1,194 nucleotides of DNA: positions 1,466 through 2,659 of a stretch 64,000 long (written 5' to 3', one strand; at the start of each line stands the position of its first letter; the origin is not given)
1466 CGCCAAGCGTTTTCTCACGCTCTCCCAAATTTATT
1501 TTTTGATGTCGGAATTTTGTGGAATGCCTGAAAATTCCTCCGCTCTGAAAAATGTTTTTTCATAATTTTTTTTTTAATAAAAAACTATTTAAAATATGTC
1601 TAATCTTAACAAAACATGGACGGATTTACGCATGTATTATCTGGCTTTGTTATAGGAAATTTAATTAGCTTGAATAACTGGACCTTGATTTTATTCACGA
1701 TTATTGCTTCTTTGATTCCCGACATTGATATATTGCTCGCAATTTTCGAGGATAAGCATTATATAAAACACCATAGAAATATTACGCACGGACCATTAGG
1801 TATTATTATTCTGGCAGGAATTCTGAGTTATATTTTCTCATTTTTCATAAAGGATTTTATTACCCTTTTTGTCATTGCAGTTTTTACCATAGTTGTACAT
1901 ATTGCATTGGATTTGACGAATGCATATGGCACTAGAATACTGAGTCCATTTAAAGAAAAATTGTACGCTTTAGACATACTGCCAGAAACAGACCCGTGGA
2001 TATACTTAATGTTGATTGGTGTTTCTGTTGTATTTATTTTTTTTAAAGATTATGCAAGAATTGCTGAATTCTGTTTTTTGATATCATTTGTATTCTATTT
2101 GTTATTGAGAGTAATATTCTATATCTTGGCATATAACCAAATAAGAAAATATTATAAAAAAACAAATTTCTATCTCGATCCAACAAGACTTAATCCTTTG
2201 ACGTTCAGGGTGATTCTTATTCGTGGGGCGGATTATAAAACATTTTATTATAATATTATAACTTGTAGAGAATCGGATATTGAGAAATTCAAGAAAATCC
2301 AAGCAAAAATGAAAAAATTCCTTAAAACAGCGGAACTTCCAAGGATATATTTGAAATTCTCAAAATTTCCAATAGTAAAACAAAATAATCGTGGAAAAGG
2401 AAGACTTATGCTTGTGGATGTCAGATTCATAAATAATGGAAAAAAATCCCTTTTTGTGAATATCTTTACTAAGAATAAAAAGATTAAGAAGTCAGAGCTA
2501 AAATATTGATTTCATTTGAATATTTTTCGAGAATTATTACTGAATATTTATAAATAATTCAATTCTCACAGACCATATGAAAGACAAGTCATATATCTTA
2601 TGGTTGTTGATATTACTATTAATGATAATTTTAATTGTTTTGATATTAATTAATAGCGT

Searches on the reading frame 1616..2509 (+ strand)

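Call 63: search_protein_families(library=pfam, proteins=[window:1616-2509:+], max_evalue=0.00001)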
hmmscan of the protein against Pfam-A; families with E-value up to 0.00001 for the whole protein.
window:1616-2509:+ (297 aa): 1 family
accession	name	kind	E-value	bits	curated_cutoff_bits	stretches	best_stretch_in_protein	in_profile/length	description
PF04307.19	YdjM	-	3.8e-26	92.1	29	1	1-165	1-169/176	YdjM inner membrane protein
